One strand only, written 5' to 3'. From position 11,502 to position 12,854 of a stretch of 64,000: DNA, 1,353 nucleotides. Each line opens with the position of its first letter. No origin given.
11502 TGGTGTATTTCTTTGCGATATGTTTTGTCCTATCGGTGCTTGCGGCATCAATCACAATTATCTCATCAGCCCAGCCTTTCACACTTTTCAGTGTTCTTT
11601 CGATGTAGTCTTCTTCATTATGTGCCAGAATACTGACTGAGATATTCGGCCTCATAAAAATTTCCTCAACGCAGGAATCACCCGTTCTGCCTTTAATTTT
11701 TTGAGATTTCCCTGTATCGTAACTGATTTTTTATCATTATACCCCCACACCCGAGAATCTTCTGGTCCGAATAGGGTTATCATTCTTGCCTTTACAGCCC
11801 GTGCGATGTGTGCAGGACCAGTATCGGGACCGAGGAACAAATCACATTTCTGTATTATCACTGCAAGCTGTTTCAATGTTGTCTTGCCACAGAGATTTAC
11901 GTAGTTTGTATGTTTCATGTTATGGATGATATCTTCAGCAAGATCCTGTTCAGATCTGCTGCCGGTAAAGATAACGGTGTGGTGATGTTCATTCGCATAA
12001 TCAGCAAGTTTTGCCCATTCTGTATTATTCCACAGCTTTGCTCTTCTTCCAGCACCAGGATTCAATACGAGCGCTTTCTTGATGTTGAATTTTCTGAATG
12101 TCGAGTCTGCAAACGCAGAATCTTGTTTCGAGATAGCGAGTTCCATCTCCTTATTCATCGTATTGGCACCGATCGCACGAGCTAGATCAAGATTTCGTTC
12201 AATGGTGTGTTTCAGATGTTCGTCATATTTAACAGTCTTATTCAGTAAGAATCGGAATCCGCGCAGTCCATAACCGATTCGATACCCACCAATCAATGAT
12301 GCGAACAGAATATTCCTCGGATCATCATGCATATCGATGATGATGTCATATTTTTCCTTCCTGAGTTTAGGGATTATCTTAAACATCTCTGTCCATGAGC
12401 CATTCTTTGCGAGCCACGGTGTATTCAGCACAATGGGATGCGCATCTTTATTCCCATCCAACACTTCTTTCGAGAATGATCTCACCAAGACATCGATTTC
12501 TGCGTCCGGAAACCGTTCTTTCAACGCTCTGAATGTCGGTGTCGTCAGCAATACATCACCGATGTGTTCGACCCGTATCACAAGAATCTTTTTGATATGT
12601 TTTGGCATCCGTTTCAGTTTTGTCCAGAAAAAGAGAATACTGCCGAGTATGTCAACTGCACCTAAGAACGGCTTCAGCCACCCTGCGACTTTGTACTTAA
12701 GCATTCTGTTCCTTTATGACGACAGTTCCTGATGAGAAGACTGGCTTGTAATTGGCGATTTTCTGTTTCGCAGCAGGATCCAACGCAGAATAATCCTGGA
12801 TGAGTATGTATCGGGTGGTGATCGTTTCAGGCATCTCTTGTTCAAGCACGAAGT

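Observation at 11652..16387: Three GT9 (LPS-core-type) heptosyltransferase paralogs in an archaeon, paired with a GDP- rather than ADP-heptose pathway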

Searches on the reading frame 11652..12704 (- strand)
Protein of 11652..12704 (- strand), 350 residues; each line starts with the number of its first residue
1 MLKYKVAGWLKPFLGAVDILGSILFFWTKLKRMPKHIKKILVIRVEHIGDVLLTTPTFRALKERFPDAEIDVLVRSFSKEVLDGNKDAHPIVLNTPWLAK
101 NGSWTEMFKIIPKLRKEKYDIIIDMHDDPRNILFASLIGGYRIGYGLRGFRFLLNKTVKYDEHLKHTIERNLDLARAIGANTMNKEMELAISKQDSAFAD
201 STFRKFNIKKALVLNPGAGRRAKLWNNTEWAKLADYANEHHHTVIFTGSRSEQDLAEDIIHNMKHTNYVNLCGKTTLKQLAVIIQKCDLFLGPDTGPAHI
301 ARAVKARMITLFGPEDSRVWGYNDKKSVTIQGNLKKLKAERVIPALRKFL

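Call 3: search_protein_families(library=pfam, proteins=[window:11652-12704:-], max_evalue=0.01)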
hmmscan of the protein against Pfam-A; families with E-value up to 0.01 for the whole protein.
window:11652-12704:- (350 aa): 1 family
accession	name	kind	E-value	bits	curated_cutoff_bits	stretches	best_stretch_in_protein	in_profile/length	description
PF01075.23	Glyco_transf_9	-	1.3e-43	149.5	22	1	108-336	2-233/247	Glycosyltransferase family 9 (heptosyltransferase)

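Call 5: search_protein_families(library=ncbifam, proteins=[window:11652-12704:-], max_evalue=0.001)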
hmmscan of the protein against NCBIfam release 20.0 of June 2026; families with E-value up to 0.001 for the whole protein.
window:11652-12704:- (350 aa): 6 families
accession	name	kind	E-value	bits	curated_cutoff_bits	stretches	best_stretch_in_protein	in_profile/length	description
TIGR02201.1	heptsyl_trn_III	equivalog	1.1e-43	149.6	170.2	1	39-325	1-299/344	putative lipopolysaccharide heptosyltransferase III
NF007742.0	PRK10422.1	equivalog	4.5e-40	137.5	467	1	35-334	3-311/352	lipopolysaccharide core heptosyltransferase RfaQ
TIGR02193.1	heptsyl_trn_I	equivalog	1.1e-34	120.1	185.3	1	39-349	1-319/320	lipopolysaccharide heptosyltransferase I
TIGR02195.1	heptsyl_trn_II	equivalog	5.6e-32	111.2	134.6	1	39-324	1-294/339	lipopolysaccharide heptosyltransferase II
NF008162.0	PRK10916.1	equivalog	8.4e-21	74.5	569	1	39-316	2-291/348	ADP-heptose--LPS heptosyltransferase RfaF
NF008204.0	PRK10964.1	equivalog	1.5e-18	67.1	437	1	39-347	2-317/322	lipopolysaccharide heptosyltransferase RfaC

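Call 7: find_encoding_contigs(protein=window:11652-12704:-, flank=10000, max_places=6)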
Protein window:11652-12704:- (350 aa): 4 contigs read that carry it; 1 place shown.
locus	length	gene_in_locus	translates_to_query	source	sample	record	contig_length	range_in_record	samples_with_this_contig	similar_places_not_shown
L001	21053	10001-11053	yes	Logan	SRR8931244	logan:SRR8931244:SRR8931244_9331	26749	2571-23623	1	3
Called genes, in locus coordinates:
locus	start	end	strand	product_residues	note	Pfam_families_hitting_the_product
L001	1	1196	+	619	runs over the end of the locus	-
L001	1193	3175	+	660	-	PF09586:YfhO (faint), PF10131:PTPS_related, PF20176:DUF6541 (weak)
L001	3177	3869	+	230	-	PF00535:Glycos_transf_2, PF10111:Glyco_tranf_2_2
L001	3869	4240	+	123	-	PF00892:EamA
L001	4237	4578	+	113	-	PF00892:EamA (weak), PF10639:TMEM234 (weak)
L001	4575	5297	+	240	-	PF00535:Glycos_transf_2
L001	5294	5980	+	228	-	PF00535:Glycos_transf_2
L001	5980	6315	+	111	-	PF10066:DUF2304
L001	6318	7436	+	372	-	PF01075:Glyco_transf_9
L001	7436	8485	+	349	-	PF01075:Glyco_transf_9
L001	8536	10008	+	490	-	-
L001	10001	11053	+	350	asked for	PF01075:Glyco_transf_9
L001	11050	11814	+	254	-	PF00535:Glycos_transf_2, PF10111:Glyco_tranf_2_2 (faint)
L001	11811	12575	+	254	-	PF00535:Glycos_transf_2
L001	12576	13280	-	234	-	PF01209:Ubie_methyltran, PF07021:MetW (weak), PF13489:Methyltransf_23, PF13847:Methyltransf_31, PF08241:Methyltransf_11, PF08242:Methyltransf_12, PF13649:Methyltransf_25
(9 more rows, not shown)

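Call 11: find_homologous_proteins(query=window:11652-12704:-, max_evalue=1e-10)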
Query window:11652-12704:- (350 aa): 128 proteins with E <= 1e-10 among 2307 candidates; the best 120 are listed.
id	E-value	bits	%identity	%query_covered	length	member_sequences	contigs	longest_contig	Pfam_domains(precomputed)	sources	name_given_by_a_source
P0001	2.1e-235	798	100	100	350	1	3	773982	PF01075.24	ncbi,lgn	-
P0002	8.9e-136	471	58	100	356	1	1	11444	PF01075.24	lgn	-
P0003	2.1e-133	463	59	100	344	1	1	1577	PF01075.24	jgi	-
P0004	3.3e-124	432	57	100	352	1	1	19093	PF01075.24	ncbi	-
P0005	1.1e-108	382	54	92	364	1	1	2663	PF01075.24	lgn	-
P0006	1.6e-106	374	54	92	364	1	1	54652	PF01075.24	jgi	-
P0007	5.1e-106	373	52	92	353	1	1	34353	PF01075.24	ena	-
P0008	1.0e-98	349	49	99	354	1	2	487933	PF01075.24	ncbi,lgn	-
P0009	1.7e-98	348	48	99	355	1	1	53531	PF01075.24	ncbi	-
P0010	1.9e-97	344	47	100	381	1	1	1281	PF01075.24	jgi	jgi:ADP-heptose:LPS heptosyltransferase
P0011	1.8e-95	338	48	99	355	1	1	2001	PF01075.24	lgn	-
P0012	6.9e-93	329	49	95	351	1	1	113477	PF01075.24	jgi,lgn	jgi:ADP-heptose:LPS heptosyltransferase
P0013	4.3e-92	327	46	92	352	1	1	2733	PF01075.24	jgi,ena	-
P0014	6.6e-92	326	49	93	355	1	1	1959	PF01075.24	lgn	-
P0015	1.4e-91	325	46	95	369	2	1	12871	PF01075.24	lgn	-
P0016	2.1e-91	325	47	98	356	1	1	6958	PF01075.24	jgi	-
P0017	5.1e-91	323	47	98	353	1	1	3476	PF01075.24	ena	-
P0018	1.6e-90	322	45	96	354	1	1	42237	PF01075.24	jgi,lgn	jgi:lipopolysaccharide heptosyltransferase II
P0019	5.4e-90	320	47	98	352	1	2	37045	PF01075.24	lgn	-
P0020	9.2e-90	319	47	99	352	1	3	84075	PF01075.24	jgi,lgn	jgi:lipopolysaccharide heptosyltransferase II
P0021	1.9e-89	318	47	95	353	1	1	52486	PF01075.24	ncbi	ncbi:MAG: glycosyltransferase family 9 protein [Candidatus Woesearchaeota archaeon]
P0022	3.7e-89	317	45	98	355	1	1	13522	PF01075.24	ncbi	-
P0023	7.4e-89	316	44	99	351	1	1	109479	PF01075.24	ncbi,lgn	-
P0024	8.0e-89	316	45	97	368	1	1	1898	PF01075.24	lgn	-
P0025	1.9e-87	312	48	90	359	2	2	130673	PF01075.24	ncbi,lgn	-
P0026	2.9e-87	311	47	94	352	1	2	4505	PF01075.24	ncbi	-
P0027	1.0e-86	309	48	92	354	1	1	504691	PF01075.24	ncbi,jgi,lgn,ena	-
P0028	6.6e-86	307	44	99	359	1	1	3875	PF01075.24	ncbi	-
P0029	7.0e-86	306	47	91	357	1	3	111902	PF01075.24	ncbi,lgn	ncbi:MAG: glycosyltransferase family 9 protein [Candidatus Woesearchaeota archaeon]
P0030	3.5e-85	304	44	98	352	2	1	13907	PF01075.24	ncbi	-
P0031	9.7e-85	303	45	96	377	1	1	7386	PF01075.24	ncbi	-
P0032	5.1e-84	300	48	95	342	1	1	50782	PF01075.24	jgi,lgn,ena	-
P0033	5.5e-84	300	45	90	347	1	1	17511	PF01075.24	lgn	-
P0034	3.5e-78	281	46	93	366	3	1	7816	PF01075.24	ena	-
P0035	4.2e-78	281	44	93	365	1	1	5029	PF01075.24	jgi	-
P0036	3.1e-77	278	43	94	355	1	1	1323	PF01075.24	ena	-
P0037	1.3e-72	263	42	94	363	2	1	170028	PF01075.24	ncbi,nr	ncbi:glycosyltransferase family 9 protein [Candidatus Woesearchaeota archaeon]|nr:glycosyltransferas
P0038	6.3e-71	257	40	97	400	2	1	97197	PF01075.24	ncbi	ncbi:MAG: glycosyltransferase family 9 protein [Candidatus Woesearchaeota archaeon]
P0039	2.4e-70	255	41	93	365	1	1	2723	PF01075.24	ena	-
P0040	2.2e-68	249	41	91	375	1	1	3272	PF01075.24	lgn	-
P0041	2.6e-59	219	39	89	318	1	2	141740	PF01075.24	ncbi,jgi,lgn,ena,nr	ncbi:MAG: glycosyltransferase family 9 protein [Nanoarchaeota archaeon]|nr:glycosyltransferase famil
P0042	1.6e-58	216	51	60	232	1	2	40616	PF01075.24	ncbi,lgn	ncbi:MAG: glycosyltransferase family 9 protein [Candidatus Woesearchaeota archaeon]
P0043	3.8e-58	215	38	92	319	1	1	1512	PF01075.24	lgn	-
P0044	5.2e-51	192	36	89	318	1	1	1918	PF01075.24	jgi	-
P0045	1.9e-48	183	35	84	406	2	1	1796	PF01075.24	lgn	-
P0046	6.1e-40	155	33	79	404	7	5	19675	PF01075.24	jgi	-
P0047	1.2e-38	151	35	81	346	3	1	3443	PF01075.24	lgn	-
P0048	1.9e-38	150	32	81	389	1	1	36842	PF01075.24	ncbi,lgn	-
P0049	2.7e-34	137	32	84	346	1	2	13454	PF01075.24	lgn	-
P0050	3.1e-34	137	32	84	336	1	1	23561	PF01075.24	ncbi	ncbi:lipopolysaccharide heptosyltransferase II [Candidatus Omnitrophota bacterium]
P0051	3.7e-33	133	33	83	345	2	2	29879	PF01075.24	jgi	-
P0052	1.4e-32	131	31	89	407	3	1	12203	PF01075.24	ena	-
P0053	4.6e-32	129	32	83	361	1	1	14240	PF01075.24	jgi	jgi:lipopolysaccharide heptosyltransferase II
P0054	6.3e-30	122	31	81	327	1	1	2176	PF01075.24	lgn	-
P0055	1.9e-28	118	28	89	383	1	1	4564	PF01075.24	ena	-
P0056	1.9e-28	118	28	89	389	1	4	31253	PF01075.24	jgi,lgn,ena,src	-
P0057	5.1e-28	116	30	85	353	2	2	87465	PF01075.24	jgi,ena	-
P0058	9.7e-28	115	32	80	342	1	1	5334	PF01075.24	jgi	jgi:heptosyltransferase-1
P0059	2.1e-27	114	30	85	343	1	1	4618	PF01075.24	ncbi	ncbi:MAG: putative lipopolysaccharide heptosyltransferase III [Nitrospirota bacterium]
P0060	3.4e-27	113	28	88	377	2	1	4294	PF01075.24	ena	-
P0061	5.7e-27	113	30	82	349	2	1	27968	PF01075.24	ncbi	-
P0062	7.9e-27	112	29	82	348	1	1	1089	PF01075.24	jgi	jgi:heptosyltransferase-2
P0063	9.6e-27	112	29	85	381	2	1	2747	PF01075.24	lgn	-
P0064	1.9e-26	111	30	86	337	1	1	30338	PF01075.24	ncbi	-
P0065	1.7e-25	108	29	81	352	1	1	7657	PF01075.24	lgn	-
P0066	1.7e-25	108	27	87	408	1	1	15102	PF01075.24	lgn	-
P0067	4.7e-25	106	31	78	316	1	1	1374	PF01075.24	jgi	jgi:lipopolysaccharide heptosyltransferase II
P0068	3.3e-24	104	30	84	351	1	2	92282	PF01075.24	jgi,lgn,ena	-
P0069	3.5e-24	104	30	81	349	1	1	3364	PF01075.24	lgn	-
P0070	7.6e-24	102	28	96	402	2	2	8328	PF01075.24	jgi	jgi:ADP-heptose:LPS heptosyltransferase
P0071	8.0e-24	102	29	79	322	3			PF01075.24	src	-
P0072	1.8e-23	101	27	79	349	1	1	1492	PF01075.24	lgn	-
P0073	2.4e-23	101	29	85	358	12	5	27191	PF01075.24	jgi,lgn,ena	-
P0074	3.8e-23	100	27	86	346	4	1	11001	PF01075.24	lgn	-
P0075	4.7e-23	100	28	81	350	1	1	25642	PF01075.24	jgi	jgi:heptosyltransferase III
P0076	1.1e-22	99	27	81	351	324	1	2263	PF01075.24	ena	-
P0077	1.4e-22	98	29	81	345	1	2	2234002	PF01075.24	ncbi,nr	ncbi:glycosyltransferase family 9 protein [Mannheimia haemolytica]|nr:glycosyltransferase family 9 p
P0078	1.5e-22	98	27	81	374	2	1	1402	PF01075.24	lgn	-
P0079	1.5e-22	98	27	86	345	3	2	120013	PF01075.24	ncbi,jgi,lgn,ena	jgi:ADP-heptose:LPS heptosyltransferase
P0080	2.4e-22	98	29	81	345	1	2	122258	PF01075.24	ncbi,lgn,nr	ncbi:TPA: glycosyltransferase family 9 protein [Mannheimia haemolytica]|nr:glycosyltransferase famil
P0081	2.5e-22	97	29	87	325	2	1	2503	PF01075.24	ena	-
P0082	2.8e-22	97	28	83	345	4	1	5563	PF01075.24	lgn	-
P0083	3.6e-22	97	28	83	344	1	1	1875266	PF01075.24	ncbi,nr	ncbi:glycosyl transferase [Pasteurellaceae bacterium Macca]|nr:glycosyl transferase [Pasteurellaceae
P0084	4.0e-22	97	29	81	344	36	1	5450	PF01075.24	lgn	-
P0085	7.1e-22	96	28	85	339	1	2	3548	PF01075.24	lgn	-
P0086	1.2e-21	95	29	85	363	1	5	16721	PF01075.24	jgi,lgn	-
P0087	1.9e-21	95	27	83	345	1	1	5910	PF01075.24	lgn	-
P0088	2.5e-21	94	26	86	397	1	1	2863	PF01075.24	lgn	-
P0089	5.9e-21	93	29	81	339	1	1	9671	PF01075.24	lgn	-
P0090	6.1e-21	93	26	82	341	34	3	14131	PF01075.24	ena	-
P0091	3.8e-20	90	30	80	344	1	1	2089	PF01075.24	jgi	jgi:heptosyltransferase-1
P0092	6.2e-20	90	27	86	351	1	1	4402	PF01075.24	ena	-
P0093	6.6e-20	90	28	83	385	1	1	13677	PF01075.24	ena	-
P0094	8.8e-20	89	27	82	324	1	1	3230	PF01075.24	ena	-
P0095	1.0e-19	89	30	81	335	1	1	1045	PF01075.24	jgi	jgi:heptosyltransferase I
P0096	4.5e-19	87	26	83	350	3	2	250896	PF01075.24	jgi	jgi:heptosyltransferase-3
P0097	8.0e-19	86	24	89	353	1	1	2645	PF01075.24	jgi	jgi:heptosyltransferase I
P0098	9.9e-19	86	28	81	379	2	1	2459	PF01075.24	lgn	-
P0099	1.2e-18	85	28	82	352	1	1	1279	PF01075.24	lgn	-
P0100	1.9e-18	85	28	82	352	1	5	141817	PF01075.24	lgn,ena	-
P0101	5.1e-18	83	28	82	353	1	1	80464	PF01075.24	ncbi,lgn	-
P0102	7.0e-18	83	27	81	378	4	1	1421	PF01075.24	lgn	-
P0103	7.4e-18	83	27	82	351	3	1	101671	PF01075.24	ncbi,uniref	ncbi:glycosyltransferase family 9 protein [Marinobacter sp. OP 3.4]|uniref:glycosyltransferase famil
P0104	9.1e-18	82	27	80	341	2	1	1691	PF01075.24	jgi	jgi:heptosyltransferase-1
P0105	1.2e-17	82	28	82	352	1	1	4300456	PF01075.24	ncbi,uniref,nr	ncbi:glycosyltransferase family 9 protein [Marinobacter sp. Arc7-DN-1]|uniref:glycosyltransferase fa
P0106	2.3e-17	81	26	86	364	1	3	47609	PF01075.24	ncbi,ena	-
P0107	3.2e-17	81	27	81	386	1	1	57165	PF01075.24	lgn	-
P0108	4.8e-17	80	25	82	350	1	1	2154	PF01075.24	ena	-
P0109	6.1e-17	80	27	81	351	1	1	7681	PF01075.24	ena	-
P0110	8.0e-17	79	31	80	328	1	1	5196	PF01075.24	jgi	jgi:ADP-heptose:LPS heptosyltransferase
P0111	9.4e-17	79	28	82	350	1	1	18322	PF01075.24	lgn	-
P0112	4.5e-16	77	27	83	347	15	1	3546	PF01075.24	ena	-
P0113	1.1e-15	76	26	92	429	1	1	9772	PF01075.24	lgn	-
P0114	1.3e-15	75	28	79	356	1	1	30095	PF01075.24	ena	-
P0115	3.5e-15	74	24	81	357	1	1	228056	PF01075.24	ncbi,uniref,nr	ncbi:lipopolysaccharide heptosyltransferase family protein [Vibrio sinensis]|uniref:Lipopolysacchari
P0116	1.2e-14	72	26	81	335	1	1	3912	PF01075.24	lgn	-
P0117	2.4e-14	71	26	87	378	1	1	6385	PF01075.24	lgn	-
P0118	4.6e-14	70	27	75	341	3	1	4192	PF01075.24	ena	-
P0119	1.4e-13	69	25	89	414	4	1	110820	PF01075.24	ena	-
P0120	2.6e-13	68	27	78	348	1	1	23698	PF01075.24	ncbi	-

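Call 21: find_related_loci(query=A2, collection=genome_contigs, flank=10000)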
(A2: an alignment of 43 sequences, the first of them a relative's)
Query A2 (350 aa) in genome_contigs; peptide patterns used: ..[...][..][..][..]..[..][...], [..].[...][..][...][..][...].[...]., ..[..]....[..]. (x = any residue, [..] = any of these).
396 stretches matched a pattern; 101 encode a relative of the query (tblastn E <= 1e-3); the best 80 are kept; 80 distinct loci.
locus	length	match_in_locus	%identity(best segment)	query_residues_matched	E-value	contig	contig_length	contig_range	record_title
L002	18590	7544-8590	57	1-350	3e-131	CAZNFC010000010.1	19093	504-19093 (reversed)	MAG TPA_asm: uncultured Methanosarcinales archaeon isolate SRP193066_co2_421 genome assembly, contig: NODE_1536_length_1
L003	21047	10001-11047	49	4-348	4e-103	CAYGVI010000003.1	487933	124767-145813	MAG TPA_asm: uncultured Methanosarcinales archaeon isolate ERP119294_co2_107 genome assembly, contig: k141_4372029, whol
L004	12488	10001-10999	47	2-333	4e-94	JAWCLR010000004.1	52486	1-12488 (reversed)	MAG: Candidatus Woesearchaeota archaeon isolate JZ-2_201705_bins_23 JZ-2_201705_bins_23_scaffold_4, whole genome shotgun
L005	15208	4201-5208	44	4-342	2e-93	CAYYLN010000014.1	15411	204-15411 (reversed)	MAG TPA_asm: uncultured Methanosarcinales archaeon isolate binchicken_co38_1403 genome assembly, contig: NODE_8121_lengt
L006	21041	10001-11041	44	4-349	7e-93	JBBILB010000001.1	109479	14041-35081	MAG: Candidatus Woesearchaeota archaeon isolate PGS172224_bin_2 NODE_96_length_109479_cov_2.84032, whole genome shotgun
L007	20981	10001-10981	47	1-324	1e-92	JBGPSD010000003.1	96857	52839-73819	MAG: Candidatus Nanoarchaeia archaeon isolate OBJ1_062018_130_26 k141_1440401_length_96857_cov_11.0000, whole genome sho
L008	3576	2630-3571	46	2-312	4e-92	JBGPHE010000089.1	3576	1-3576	MAG: Candidatus Nanoarchaeia archaeon isolate OBJ_0618_7090110_366 k141_6942555_length_3576_cov_38.0967, whole genome sh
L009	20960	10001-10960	47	10-326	2e-89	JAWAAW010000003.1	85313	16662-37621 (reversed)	MAG: Candidatus Woesearchaeota archaeon isolate JZ-4_201709_bins_170 JZ-4_201709_bins_170_scaffold_3, whole genome shotg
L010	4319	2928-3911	46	4-327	7e-82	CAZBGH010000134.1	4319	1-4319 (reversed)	MAG TPA_asm: uncultured Methanosarcinales archaeon isolate binchicken_co21_254 genome assembly, contig: NODE_30067_lengt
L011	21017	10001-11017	43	1-334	1e-80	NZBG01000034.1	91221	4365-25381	MAG: Candidatus Woesearchaeota archaeon isolate ARS1419 MHASMcontig_191794, whole genome shotgun sequence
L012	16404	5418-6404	42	3-330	2e-77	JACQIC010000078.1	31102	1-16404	MAG: Candidatus Aenigmatarchaeota archaeon isolate NC_groundwater_1115_Ag_S-0.1um_41_83 S_p1_S3_coassembly_k141_1960705,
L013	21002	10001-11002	42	2-331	1e-75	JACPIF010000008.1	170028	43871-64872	MAG: Candidatus Woesearchaeota archaeon isolate NC_groundwater_433_Ag_B-0.1um_44_11 GD18-4_B1_scaffold_560107, whole gen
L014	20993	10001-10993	42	4-330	1e-74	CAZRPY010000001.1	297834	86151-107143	MAG TPA_asm: uncultured Methanosarcinales archaeon isolate SRP178908_co1_144 genome assembly, contig: NODE_5_length_2978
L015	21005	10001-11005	41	17-349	5e-73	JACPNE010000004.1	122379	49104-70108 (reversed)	MAG: Candidatus Woesearchaeota archaeon isolate NC_groundwater_567_Ag_S-0.1um_30_27 S35_SO-1_scaffold_271439, whole geno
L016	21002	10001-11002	39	17-348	4e-72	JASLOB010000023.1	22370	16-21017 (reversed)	MAG: Candidatus Nanoarchaeia archaeon isolate Arabian11_MAG_25 c_000001617218, whole genome shotgun sequence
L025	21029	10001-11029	35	13-349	1e-57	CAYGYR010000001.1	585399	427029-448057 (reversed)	MAG TPA_asm: uncultured Methanosarcinales archaeon isolate ERP119294_co1_430 genome assembly, contig: NODE_8_length_5853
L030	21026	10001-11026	33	6-337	7e-49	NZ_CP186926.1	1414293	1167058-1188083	Methanocaldococcus indicus strain SL43 chromosome, complete genome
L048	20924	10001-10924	39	13-322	1e-63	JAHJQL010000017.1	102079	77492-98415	MAG: Nanoarchaeota archaeon isolate OS_PC_MetaG.mb.107 OS_PC_MetaG.mb.107_k141_72715, whole genome shotgun sequence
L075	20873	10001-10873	29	35-319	4e-31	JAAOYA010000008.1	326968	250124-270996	Candidatus Woesearchaeota archaeon isolate DPANNHV_H1.bin.22 k83_1106585, whole genome shotgun sequence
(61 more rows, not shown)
